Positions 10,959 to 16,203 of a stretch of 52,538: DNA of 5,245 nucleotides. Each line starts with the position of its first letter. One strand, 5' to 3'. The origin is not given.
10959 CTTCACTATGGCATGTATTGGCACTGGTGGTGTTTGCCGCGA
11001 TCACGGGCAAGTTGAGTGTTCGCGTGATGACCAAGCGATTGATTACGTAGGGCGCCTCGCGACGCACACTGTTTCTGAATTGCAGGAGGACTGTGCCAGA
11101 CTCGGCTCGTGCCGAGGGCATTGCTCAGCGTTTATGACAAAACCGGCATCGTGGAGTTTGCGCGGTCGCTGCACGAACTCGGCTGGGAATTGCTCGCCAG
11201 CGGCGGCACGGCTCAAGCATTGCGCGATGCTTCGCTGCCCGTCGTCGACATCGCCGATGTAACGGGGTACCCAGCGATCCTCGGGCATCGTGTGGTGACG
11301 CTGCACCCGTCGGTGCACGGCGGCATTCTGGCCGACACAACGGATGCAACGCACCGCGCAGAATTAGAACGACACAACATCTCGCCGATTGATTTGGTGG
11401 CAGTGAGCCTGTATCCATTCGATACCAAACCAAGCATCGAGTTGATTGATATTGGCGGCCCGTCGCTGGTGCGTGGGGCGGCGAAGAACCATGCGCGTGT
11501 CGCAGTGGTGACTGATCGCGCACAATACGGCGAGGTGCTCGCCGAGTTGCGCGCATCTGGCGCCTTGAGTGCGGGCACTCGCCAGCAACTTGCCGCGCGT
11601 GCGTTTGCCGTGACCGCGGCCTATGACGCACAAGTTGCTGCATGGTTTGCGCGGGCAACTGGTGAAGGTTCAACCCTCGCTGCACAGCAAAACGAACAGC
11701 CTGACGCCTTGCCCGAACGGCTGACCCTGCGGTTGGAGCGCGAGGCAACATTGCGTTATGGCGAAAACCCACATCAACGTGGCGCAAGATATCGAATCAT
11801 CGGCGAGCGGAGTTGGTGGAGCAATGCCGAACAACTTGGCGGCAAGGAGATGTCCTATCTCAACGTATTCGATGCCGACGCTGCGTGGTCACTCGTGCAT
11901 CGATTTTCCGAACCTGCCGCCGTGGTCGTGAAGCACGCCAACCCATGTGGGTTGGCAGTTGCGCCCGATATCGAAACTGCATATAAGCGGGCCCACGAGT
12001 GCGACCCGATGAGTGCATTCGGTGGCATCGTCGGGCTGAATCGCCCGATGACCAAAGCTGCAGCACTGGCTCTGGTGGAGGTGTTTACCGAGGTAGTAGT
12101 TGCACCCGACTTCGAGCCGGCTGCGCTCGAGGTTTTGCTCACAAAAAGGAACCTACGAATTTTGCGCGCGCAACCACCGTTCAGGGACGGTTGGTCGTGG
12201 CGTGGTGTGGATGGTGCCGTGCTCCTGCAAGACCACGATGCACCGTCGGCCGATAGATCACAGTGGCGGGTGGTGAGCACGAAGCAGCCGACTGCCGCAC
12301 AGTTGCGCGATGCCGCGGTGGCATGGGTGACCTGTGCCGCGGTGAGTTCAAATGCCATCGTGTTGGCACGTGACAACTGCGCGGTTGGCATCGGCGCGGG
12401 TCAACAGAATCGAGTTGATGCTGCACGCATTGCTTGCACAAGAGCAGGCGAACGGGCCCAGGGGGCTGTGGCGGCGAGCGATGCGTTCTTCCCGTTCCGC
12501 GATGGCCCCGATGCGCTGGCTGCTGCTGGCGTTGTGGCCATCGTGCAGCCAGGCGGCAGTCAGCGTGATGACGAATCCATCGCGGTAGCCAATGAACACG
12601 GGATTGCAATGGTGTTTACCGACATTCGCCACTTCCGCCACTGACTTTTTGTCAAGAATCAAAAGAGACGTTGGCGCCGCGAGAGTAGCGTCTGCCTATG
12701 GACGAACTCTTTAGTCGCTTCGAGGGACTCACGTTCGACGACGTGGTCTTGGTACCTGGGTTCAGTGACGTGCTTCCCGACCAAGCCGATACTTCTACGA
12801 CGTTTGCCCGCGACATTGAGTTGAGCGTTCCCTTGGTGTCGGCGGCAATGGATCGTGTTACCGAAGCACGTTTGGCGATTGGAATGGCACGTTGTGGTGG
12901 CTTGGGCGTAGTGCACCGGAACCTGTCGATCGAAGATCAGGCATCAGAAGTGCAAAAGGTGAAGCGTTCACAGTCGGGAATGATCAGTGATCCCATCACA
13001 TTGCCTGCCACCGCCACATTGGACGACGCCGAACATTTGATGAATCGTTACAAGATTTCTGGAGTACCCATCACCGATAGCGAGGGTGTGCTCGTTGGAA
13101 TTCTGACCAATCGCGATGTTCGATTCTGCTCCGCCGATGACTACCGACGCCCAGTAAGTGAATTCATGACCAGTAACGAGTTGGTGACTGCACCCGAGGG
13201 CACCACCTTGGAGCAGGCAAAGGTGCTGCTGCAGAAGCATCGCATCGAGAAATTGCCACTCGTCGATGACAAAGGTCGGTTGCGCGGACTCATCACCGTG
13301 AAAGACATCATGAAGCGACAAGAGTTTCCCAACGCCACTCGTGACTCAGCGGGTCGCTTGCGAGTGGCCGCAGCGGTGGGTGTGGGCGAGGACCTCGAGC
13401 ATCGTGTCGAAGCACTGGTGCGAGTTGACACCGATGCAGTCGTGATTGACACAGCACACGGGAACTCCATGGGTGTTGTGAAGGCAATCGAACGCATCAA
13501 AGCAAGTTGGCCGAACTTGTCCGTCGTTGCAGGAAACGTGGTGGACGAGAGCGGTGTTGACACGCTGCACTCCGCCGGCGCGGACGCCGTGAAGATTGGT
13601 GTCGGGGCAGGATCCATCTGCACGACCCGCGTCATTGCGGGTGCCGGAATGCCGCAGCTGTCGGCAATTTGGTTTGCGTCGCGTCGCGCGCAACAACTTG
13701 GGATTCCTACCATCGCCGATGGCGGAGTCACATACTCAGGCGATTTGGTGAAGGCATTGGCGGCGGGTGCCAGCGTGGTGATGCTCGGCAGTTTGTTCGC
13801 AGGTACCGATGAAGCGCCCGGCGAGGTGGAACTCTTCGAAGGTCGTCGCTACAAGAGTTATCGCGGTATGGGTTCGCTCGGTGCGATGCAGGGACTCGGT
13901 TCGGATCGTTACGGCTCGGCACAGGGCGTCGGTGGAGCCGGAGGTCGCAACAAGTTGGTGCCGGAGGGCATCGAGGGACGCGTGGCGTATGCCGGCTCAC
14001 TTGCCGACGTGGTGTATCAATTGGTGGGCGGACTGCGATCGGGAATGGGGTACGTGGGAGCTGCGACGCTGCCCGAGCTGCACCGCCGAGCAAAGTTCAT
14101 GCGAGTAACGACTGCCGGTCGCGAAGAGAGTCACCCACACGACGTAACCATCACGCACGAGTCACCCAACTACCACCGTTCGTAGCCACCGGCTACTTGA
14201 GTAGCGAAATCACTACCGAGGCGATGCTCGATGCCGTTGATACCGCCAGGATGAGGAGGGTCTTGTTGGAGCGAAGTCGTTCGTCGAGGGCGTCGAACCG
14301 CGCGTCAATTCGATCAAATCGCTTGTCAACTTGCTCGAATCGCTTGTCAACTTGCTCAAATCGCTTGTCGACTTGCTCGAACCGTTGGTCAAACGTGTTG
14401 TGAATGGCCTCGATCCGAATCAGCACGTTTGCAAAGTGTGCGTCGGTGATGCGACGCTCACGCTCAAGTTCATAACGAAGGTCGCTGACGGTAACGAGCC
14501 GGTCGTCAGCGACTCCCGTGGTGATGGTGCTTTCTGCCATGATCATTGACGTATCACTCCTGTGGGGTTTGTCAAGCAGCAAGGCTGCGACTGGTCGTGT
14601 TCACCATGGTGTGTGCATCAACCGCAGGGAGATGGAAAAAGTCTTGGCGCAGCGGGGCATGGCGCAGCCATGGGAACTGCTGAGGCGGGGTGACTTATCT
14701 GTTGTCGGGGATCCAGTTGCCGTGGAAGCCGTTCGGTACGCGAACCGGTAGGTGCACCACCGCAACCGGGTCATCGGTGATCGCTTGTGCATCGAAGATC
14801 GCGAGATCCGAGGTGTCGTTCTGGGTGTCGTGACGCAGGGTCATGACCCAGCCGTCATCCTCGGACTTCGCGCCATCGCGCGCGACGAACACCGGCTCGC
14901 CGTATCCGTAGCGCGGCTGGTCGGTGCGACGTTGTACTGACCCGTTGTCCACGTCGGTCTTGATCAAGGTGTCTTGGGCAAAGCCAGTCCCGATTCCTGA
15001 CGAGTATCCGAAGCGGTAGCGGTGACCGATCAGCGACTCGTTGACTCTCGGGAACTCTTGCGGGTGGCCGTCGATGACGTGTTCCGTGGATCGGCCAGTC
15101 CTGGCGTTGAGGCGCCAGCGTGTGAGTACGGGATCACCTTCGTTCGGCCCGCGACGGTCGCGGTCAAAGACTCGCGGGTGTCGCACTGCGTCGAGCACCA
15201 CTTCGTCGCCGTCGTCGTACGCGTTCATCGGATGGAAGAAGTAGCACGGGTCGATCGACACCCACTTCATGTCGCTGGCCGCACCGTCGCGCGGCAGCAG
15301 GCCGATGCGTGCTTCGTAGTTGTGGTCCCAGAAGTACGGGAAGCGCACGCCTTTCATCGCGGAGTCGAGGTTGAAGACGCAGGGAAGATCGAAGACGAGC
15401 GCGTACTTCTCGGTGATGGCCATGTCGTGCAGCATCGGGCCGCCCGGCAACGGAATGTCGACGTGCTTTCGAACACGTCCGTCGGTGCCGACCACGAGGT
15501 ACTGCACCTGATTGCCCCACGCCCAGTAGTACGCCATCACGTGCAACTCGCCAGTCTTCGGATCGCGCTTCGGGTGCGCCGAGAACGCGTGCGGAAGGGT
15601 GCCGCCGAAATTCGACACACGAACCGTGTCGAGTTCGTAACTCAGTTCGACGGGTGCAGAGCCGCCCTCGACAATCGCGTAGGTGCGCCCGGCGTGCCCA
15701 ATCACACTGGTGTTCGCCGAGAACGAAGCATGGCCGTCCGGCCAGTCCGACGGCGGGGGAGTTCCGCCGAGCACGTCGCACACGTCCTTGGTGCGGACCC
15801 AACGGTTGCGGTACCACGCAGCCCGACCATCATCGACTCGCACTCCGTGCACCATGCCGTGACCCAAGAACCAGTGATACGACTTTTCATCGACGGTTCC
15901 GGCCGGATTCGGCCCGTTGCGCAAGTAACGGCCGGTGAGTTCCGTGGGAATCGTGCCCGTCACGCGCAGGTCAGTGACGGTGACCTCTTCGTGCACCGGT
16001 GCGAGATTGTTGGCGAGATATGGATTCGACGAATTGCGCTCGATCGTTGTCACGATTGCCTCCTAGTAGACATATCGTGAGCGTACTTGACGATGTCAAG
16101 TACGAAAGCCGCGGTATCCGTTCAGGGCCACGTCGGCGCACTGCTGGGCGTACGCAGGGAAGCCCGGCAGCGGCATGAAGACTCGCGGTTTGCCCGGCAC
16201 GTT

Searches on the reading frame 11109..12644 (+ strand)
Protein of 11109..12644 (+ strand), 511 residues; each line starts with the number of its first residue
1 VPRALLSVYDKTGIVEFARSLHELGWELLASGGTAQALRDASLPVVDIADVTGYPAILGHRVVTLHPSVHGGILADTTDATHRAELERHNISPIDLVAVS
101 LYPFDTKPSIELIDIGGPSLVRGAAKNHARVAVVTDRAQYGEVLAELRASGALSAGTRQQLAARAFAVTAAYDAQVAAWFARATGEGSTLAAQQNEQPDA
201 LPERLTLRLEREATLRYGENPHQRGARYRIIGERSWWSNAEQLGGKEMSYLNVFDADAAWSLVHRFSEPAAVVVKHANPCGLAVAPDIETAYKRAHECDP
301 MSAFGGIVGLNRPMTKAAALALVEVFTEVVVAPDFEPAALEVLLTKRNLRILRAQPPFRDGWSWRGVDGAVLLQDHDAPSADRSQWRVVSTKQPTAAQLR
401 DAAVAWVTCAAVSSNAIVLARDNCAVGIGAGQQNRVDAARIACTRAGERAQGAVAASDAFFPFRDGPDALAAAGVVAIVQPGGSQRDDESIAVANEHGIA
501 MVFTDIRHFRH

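Call 94: search_protein_families(library=pfam, proteins=[window:11109-12644:+], max_evalue=0.00001)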
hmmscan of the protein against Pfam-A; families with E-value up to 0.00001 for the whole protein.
window:11109-12644:+ (511 aa): 2 families
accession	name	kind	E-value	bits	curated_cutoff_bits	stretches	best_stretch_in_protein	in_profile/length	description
PF01808.24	AICARFT_IMPCHas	-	2e-113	379.4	25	1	124-444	1-310/311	AICARFT/IMPCHase bienzyme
PF02142.27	MGS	-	1.5e-14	54.3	24.1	1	13-109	1-76/94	MGS-like domain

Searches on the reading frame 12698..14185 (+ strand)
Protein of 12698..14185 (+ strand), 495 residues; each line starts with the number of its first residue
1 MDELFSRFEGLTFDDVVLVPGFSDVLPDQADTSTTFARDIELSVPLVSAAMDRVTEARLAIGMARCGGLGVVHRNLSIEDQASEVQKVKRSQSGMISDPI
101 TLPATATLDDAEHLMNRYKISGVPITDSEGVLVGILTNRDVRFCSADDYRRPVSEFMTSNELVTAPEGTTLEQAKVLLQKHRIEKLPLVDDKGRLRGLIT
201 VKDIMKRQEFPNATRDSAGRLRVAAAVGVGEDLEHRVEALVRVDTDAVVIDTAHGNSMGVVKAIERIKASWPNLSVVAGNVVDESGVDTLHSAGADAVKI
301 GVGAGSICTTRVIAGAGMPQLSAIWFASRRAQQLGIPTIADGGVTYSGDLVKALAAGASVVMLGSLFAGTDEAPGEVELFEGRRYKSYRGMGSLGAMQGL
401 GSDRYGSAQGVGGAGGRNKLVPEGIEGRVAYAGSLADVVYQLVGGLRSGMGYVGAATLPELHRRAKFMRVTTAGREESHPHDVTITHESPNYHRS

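Call 94: search_protein_families(library=pfam, proteins=[window:12698-14185:+], max_evalue=0.00001)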
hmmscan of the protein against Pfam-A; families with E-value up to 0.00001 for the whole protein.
window:12698-14185:+ (495 aa): 3 families
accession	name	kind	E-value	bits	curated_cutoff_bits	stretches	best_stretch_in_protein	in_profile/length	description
PF00478.31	IMPDH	-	8.4e-149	495.7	25.6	1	10-481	1-345/345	IMP dehydrogenase / GMP reductase domain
PF00571.33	CBS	-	1.2e-26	93.2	24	2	153-207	1-54/57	CBS domain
PF03060.21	NMO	-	3.8e-09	36.8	28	0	334-374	192-232/331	Nitronate monooxygenase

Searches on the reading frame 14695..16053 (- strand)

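Call 94: search_protein_families(library=pfam, proteins=[window:14695-16053:-], max_evalue=0.00001)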
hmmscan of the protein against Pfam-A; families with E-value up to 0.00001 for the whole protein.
window:14695-16053:- (452 aa): 1 family
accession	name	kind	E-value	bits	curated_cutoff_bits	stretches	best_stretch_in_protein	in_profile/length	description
PF03055.21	RPE65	-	9e-113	378.3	27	1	18-449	2-469/469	Retinal pigment epithelial membrane protein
